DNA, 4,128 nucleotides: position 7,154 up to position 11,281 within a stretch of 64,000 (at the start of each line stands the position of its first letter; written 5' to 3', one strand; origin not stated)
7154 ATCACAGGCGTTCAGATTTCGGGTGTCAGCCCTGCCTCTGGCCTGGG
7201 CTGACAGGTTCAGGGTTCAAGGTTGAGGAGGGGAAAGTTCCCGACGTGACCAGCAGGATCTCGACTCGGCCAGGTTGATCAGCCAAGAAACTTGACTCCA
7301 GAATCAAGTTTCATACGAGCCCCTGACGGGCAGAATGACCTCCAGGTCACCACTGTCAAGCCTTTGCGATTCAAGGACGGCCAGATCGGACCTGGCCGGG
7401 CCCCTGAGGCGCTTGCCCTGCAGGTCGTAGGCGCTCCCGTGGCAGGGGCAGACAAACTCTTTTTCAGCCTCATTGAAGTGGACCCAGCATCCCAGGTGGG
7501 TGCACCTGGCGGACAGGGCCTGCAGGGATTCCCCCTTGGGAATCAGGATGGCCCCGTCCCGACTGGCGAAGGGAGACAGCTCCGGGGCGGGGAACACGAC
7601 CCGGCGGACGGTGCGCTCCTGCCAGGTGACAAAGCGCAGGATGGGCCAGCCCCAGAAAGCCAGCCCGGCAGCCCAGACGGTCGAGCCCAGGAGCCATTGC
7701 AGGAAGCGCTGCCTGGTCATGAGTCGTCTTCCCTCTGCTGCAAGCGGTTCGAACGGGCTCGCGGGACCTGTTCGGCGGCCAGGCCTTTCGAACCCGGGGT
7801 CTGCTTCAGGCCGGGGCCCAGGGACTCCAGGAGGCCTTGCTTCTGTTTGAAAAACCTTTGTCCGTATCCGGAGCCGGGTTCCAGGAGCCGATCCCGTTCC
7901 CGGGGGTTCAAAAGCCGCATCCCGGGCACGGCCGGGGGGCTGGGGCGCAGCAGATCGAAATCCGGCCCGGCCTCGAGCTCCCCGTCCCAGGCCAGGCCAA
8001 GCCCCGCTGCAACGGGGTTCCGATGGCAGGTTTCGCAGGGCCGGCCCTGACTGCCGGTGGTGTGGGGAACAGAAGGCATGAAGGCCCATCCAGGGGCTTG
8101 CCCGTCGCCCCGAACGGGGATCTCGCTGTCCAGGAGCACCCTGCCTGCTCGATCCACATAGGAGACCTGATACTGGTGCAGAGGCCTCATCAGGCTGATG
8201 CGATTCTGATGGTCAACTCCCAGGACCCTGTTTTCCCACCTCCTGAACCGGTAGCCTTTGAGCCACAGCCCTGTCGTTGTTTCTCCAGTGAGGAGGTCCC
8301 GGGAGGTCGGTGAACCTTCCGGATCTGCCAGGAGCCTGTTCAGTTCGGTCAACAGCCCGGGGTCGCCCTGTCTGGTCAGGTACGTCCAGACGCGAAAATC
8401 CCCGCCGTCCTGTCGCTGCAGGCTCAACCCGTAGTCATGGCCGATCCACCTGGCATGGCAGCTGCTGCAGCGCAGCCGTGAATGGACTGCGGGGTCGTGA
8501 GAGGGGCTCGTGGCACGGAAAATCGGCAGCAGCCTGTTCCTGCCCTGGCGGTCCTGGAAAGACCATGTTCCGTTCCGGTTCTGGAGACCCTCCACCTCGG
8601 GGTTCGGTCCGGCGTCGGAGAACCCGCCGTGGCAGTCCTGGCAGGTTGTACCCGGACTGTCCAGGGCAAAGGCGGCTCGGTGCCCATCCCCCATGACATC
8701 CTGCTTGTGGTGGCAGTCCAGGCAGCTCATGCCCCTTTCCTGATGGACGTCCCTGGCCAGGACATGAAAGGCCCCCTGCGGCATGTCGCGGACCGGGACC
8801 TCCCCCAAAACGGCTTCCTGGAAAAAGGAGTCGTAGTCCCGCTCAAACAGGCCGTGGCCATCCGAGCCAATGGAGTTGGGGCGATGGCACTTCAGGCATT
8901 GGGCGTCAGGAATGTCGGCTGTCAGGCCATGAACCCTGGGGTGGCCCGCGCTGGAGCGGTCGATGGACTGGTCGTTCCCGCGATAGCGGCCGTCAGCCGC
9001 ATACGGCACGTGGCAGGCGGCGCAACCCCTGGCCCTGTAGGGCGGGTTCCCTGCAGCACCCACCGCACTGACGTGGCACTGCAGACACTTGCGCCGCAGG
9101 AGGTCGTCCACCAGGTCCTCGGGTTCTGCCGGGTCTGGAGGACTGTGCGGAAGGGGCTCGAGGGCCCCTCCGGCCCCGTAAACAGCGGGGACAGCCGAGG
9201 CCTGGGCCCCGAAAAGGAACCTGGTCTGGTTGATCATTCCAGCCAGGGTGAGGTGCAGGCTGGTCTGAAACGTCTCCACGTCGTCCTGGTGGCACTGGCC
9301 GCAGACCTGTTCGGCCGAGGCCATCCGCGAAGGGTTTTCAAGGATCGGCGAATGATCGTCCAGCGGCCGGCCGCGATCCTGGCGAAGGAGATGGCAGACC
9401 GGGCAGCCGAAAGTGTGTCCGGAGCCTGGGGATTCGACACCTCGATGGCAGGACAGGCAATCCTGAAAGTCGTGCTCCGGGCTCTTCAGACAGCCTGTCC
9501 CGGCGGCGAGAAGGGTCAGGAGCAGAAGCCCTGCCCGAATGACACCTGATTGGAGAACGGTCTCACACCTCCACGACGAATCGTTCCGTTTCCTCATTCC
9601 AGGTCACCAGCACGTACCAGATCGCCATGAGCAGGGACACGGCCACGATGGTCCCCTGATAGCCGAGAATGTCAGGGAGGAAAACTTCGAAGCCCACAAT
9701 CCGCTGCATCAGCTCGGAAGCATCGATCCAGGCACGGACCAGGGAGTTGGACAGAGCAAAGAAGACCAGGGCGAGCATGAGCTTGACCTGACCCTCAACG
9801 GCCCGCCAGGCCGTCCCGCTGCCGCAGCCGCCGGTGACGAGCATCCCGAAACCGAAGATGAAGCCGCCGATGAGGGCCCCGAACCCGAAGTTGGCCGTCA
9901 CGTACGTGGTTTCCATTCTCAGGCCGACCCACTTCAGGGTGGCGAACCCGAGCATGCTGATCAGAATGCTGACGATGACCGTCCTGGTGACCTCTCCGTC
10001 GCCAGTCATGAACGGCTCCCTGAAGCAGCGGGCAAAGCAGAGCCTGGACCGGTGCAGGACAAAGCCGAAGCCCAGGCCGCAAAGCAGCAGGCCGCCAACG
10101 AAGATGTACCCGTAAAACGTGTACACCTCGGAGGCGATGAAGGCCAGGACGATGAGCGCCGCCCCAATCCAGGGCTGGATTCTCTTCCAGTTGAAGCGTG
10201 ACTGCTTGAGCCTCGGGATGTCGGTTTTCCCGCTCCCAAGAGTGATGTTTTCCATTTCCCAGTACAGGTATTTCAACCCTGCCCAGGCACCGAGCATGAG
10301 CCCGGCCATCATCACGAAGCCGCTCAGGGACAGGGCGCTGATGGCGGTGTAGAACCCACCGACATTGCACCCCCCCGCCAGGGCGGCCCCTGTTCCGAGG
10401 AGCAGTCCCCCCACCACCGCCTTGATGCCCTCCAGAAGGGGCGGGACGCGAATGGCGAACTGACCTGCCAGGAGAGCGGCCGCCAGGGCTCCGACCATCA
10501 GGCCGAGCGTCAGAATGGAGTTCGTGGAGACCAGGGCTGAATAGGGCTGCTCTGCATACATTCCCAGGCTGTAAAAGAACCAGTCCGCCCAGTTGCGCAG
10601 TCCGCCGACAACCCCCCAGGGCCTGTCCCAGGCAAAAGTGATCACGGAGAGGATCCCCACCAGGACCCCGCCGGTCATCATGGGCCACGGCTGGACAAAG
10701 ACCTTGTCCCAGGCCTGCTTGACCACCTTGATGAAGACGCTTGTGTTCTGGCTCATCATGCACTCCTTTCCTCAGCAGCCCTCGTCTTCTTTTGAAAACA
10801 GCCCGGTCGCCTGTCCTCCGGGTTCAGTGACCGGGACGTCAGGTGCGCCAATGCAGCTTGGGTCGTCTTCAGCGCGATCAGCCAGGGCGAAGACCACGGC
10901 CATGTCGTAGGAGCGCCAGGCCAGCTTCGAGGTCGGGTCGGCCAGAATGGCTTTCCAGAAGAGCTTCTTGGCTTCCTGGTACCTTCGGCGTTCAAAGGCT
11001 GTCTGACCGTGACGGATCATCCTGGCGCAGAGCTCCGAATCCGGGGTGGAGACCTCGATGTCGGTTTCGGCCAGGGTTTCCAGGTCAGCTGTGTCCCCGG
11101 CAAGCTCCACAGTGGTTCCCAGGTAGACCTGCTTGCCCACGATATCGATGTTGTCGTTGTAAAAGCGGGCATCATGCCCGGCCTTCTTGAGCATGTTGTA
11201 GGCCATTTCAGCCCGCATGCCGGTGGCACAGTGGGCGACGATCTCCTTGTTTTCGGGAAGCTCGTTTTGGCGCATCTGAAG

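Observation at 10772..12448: Exported monohaem cytochrome c fused to three rhodanese domains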

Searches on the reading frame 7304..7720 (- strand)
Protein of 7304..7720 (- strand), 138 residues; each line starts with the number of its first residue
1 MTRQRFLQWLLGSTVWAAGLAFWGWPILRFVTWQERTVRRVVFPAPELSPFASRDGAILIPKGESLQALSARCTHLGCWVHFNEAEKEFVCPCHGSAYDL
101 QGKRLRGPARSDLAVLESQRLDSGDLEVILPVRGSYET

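Call 95: search_protein_families(library=pfam, proteins=[window:7304-7720:-], max_evalue=0.1)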
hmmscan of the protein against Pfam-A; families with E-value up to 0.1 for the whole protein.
window:7304-7720:- (138 aa): 1 family
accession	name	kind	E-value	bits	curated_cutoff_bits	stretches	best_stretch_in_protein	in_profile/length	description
PF00355.32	Rieske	-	8.2e-11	42.1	20.3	1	60-115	29-86/88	Rieske [2Fe-2S] domain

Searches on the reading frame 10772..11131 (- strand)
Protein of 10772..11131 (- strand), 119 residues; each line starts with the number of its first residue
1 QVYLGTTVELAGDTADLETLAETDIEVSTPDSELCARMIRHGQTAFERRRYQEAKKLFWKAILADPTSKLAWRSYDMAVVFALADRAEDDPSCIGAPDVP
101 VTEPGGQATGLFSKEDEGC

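Call 57: search_protein_families(library=pfam, proteins=[window:10772-11131:-], max_evalue=10)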
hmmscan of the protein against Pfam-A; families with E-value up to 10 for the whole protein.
window:10772-11131:- (119 aa): 3 families
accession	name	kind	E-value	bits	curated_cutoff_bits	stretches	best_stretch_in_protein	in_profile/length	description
PF00515.34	TPR_1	-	0.042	14.1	27.8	1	42-67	8-33/34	Tetratricopeptide repeat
PF13428.12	TPR_14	-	0.055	14.6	23.5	1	42-73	8-39/44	Tetratricopeptide repeat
PF07719.23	TPR_2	-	0.1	13.2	27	1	42-67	8-33/34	Tetratricopeptide repeat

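Call 64: find_homologous_proteins(query=window:10772-11131:-, max_evalue=0.01)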
Query window:10772-11131:- (119 aa): 1 proteins with E <= 0.01 among 12 candidates.
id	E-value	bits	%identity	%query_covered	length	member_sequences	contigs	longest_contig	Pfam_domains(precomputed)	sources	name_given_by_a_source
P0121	6.2e-66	238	90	100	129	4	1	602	-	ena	-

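Call 76: search_protein_representatives(alignment_id=A6)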
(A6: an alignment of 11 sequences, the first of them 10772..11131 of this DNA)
Query: 11 sequences, 119 profile positions. Proteins with E-value up to 0.001 (for the whole library): 317; up to 1e-10: 84; up to 1e-30: 3. The best 150 are listed.
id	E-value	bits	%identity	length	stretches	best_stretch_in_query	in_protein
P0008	2.7e-58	211.3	-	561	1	1-119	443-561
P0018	8.3e-45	167.8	-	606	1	1-119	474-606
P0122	1.3e-32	128.4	-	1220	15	49-76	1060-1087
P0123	3.5e-28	114.1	-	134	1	16-119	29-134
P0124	1.3e-27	112.3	-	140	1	4-119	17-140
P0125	1.9e-27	111.7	-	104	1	24-119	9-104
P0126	2.5e-25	104.9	-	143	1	24-119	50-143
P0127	1.5e-23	99.2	-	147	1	24-119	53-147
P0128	2.9e-22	95.0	-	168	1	29-119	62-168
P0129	3.6e-22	94.7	-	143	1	29-99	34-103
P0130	1.2e-21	93.0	-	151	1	29-105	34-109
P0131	1.4e-21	92.8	-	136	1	25-118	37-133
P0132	5.8e-21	90.8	-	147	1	30-108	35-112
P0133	8.1e-21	90.4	-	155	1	16-91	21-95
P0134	1.2e-20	89.8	-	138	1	27-98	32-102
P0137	3.0e-20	88.5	-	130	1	30-112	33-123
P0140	2.1e-19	85.8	-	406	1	26-107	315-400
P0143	4.8e-19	84.6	-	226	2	20-106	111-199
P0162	1.1e-16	77.0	-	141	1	23-119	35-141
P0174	9.3e-15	70.8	-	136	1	27-119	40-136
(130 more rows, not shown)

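Call 79: search_protein_families(library=pfam, proteins=[P0124, P0129, P0130, P0137, P0140, P0143, P0162, P0174], max_evalue=0.01)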
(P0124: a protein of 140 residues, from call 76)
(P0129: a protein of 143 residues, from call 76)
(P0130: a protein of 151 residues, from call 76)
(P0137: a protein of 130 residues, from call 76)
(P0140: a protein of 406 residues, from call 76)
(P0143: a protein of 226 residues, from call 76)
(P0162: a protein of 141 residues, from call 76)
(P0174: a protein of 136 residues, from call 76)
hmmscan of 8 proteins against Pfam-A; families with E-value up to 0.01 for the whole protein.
P0124 (140 aa): 0 families

P0129 (143 aa): 5 families
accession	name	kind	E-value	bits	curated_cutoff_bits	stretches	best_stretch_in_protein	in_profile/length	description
PF07719.23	TPR_2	-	0.00017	21.9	27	1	47-72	8-33/34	Tetratricopeptide repeat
PF13428.12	TPR_14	-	0.0012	19.8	23.5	1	48-80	9-41/44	Tetratricopeptide repeat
PF00515.34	TPR_1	-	0.0032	17.6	27.8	1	50-72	11-33/34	Tetratricopeptide repeat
PF13432.12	TPR_16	-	0.004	18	32.7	1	45-80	2-37/65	Tetratricopeptide repeat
PF14559.12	TPR_19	-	0.0061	17.3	25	1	51-78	2-29/68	Tetratricopeptide repeat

P0130 (151 aa): 3 families
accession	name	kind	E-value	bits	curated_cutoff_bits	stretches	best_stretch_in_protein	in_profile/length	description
PF07719.23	TPR_2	-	0.0027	18.2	27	1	47-72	8-33/34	Tetratricopeptide repeat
PF00515.34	TPR_1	-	0.0045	17.2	27.8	0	52-72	13-33/34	Tetratricopeptide repeat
PF13428.12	TPR_14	-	0.0097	17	23.5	0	50-79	11-40/44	Tetratricopeptide repeat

P0137 (130 aa): 3 families
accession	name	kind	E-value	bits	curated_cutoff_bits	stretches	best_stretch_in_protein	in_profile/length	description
PF07719.23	TPR_2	-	0.0004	20.7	27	1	43-70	6-33/34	Tetratricopeptide repeat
PF14559.12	TPR_19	-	0.0053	17.5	25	1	49-78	2-31/68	Tetratricopeptide repeat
PF13428.12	TPR_14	-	0.0098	16.9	23.5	0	49-78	12-41/44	Tetratricopeptide repeat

P0140 (406 aa): 2 families
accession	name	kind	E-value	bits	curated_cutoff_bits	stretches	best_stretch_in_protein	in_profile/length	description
PF00581.25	Rhodanese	-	3.4e-46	156.3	22.2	2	184-269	8-101/102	Rhodanese-like domain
PF09992.14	NAGPA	-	0.0021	18.7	25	0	248-264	124-140/169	Phosphodiester glycosidase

P0143 (226 aa): 4 families
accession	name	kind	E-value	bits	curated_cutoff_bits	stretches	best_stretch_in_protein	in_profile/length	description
PF13432.12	TPR_16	-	1.8e-06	28.7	32.7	1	45-75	34-64/65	Tetratricopeptide repeat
PF07719.23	TPR_2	-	1.4e-05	25.3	27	0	130-155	6-31/34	Tetratricopeptide repeat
PF13181.12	TPR_8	-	0.00077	19.9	25.7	0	44-74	3-33/34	Tetratricopeptide repeat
PF13424.12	TPR_12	-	0.0026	18.3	30.1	0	44-71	5-32/77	Tetratricopeptide repeat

P0162 (141 aa): 2 families
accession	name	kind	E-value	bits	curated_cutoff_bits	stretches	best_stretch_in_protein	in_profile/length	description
PF00515.34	TPR_1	-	0.0002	21.5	27.8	1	57-83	8-34/34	Tetratricopeptide repeat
PF07719.23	TPR_2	-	0.00085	19.7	27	1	53-82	4-33/34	Tetratricopeptide repeat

P0174 (136 aa): 7 families
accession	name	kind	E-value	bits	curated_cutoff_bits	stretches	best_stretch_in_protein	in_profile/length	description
PF07719.23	TPR_2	-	5e-06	26.7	27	1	53-80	6-33/34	Tetratricopeptide repeat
PF13414.12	TPR_11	-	7.4e-06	26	26.8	1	55-85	1-31/42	TPR repeat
PF13428.12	TPR_14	-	1.3e-05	25.8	23.5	1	54-88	7-41/44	Tetratricopeptide repeat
PF00515.34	TPR_1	-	3.5e-05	23.9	27.8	1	55-80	8-33/34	Tetratricopeptide repeat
PF13432.12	TPR_16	-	0.00021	22.1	32.7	1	54-85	3-34/65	Tetratricopeptide repeat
PF13181.12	TPR_8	-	0.00064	20.1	25.7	1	53-79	6-32/34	Tetratricopeptide repeat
PF14559.12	TPR_19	-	0.0013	19.4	25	1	60-86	3-29/68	Tetratricopeptide repeat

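Call 80: search_protein_families(library=ncbifam, proteins=[P0124, P0129, P0130, P0137, P0140, P0143, P0162, P0174], max_evalue=0.01)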
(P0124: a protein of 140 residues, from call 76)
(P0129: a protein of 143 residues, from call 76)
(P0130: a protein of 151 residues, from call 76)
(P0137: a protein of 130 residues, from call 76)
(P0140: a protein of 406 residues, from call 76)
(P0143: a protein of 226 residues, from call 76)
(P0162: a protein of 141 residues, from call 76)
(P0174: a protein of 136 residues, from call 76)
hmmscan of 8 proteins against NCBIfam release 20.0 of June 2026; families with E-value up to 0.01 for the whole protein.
P0124 (140 aa): 0 families

P0129 (143 aa): 2 families
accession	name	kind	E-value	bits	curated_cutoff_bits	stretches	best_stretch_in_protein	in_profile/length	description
NF033920.0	C39_PA2778_fam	equivalog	0.0074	15.7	150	1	42-84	192-234/255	PA2778 family cysteine peptidase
TIGR04510.1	mod_pep_cyc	subfamily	0.0081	14.7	400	1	44-78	402-436/814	putative peptide modification system cyclase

P0130 (151 aa): 0 families

P0137 (130 aa): 1 family
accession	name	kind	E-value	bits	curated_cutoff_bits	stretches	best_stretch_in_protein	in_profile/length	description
TIGR02552.1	LcrH_SycD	equivalog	0.0087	15.8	104.8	0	39-77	19-57/136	SycD/LcrH family type III secretion system chaperone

P0140 (406 aa): 21 families
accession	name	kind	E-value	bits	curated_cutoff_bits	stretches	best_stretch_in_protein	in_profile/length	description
NF006444.0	PRK08762.1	equivalog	4.2e-50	170.5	449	2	33-150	3-119/387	molybdopterin-synthase adenylyltransferase MoeB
NF005902.0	PRK07878.1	equivalog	2.7e-27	95.7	647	2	175-269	288-383/392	adenylyltransferase/sulfurtransferase MoeZ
NF045521.1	rhoda_near_glyco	subfamily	3.1e-27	95.2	145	2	174-280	15-121/144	rhodanese homology domain-containing protein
NF007627.0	PRK10287.1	equivalog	2.8e-26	91.8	102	2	191-262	22-93/104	thiosulfate sulfurtransferase PspE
TIGR02981.1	phageshock_pspE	exception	1.9e-24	85.9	126.3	2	191-262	20-91/101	thiosulfate sulfurtransferase PspE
NF005646.0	PRK07411.1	equivalog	8.2e-21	74.6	633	2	30-140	267-381/390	molybdopterin-synthase adenylyltransferase MoeB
NF001195.0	PRK00162.1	equivalog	2.5e-18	66.3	102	2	42-145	2-103/108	thiosulfate sulfurtransferase GlpE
NF008752.0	PRK11784.1-4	equivalog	3.5e-17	62.2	266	3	62-84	20-42/357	tRNA 2-selenouridine(34) synthase MnmH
NF008750.0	PRK11784.1-2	equivalog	5.2e-16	58.7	241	2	185-213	11-39/346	tRNA 2-selenouridine(34) synthase MnmH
NF041203.1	rhodanese_LYCAU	equivalog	9.3e-16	57.7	115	2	38-147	14-125/126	rhodanese-related (seleno)protein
TIGR03167.1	tRNA_sel_U_synt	equivalog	5.1e-15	55.7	219.75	2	61-84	3-26/311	tRNA 2-selenouridine(34) synthase MnmH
NF001133.1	PRK00142.1-1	equivalog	1.4e-14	54.2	170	2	37-138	98-203/229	oxygen-dependent tRNA uridine(34) hydroxylase TrhO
NF045694.1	seleno_TsoB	exception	2.2e-14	52.5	805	2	35-156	33-167/572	rhodanese/DsbD fusion-like selenoprotein TsoB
TIGR04568.1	arch_SelU_Nterm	equivalog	1.2e-07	31.7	200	0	185-214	99-128/215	selenouridine synthase SelU-like subunit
NF008751.0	PRK11784.1-3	equivalog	2.3e-05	23.7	361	0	60-84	17-41/367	tRNA 2-selenouridine(34) synthase MnmH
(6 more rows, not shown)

P0143 (226 aa): 0 families

P0162 (141 aa): 1 family
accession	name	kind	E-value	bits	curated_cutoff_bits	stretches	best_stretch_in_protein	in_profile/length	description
TIGR04510.1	mod_pep_cyc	subfamily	0.002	16.7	400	1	56-88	404-436/814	putative peptide modification system cyclase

P0174 (136 aa): 2 families
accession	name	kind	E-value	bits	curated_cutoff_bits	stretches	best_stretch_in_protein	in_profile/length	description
TIGR02521.1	type_IV_pilW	equivalog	0.00027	20.6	154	1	52-88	35-71/234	type IV pilus biogenesis/stability protein PilW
NF033920.0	C39_PA2778_fam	equivalog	0.0093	15.4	150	0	50-88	192-230/255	PA2778 family cysteine peptidase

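Call 81: find_encoding_contigs(protein=P0129, flank=8000, max_places=2)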
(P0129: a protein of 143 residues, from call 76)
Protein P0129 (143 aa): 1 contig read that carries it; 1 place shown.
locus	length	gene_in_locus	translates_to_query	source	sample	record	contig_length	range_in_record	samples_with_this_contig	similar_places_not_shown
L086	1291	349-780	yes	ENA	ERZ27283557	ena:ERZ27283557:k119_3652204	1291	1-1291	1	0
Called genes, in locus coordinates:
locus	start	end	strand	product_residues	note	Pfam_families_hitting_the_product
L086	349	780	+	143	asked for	-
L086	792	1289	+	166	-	?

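Call 82: find_encoding_contigs(protein=P0124, flank=8000, max_places=2)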
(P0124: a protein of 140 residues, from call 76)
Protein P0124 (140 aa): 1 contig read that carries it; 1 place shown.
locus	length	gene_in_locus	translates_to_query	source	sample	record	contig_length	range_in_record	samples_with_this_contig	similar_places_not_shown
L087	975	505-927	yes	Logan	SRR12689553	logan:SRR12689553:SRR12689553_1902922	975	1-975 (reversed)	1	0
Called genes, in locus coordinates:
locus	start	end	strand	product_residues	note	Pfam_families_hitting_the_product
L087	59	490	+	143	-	PF00581:Rhodanese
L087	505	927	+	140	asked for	-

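Call 86: find_related_loci(query=A7, collection=metagenome_contigs, flank=6000)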
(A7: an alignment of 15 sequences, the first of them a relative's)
Query A7 (143 aa) in metagenome_contigs; peptide patterns used: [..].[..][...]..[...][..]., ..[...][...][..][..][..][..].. (x = any residue, [..] = any of these).
254 stretches matched a pattern; 155 encode a relative of the query (tblastn E <= 1e-3); the best 80 are kept; 80 distinct loci.
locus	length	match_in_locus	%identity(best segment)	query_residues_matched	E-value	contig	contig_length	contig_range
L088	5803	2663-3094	60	1-143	4e-49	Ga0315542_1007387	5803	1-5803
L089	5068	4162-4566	60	8-143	3e-48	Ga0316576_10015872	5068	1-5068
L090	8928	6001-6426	57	1-143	6e-48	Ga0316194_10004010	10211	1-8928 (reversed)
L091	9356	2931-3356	57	1-143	6e-48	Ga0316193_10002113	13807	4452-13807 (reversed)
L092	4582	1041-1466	57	1-143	2e-47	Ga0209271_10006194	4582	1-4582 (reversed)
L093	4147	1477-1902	57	1-143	7e-47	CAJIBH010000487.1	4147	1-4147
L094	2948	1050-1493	53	4-143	2e-46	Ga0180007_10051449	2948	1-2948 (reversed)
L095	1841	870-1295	60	1-143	9e-47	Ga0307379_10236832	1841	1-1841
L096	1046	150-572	55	1-143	2e-48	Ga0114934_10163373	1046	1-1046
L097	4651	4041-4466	55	1-143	1e-45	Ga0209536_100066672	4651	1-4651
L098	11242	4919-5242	71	35-143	2e-45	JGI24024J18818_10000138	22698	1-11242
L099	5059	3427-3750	71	35-143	1e-45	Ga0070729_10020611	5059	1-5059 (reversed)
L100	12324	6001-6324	71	35-143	2e-45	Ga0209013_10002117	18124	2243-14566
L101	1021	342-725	57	1-143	8e-48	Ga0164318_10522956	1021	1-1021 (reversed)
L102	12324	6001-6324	71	35-143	2e-45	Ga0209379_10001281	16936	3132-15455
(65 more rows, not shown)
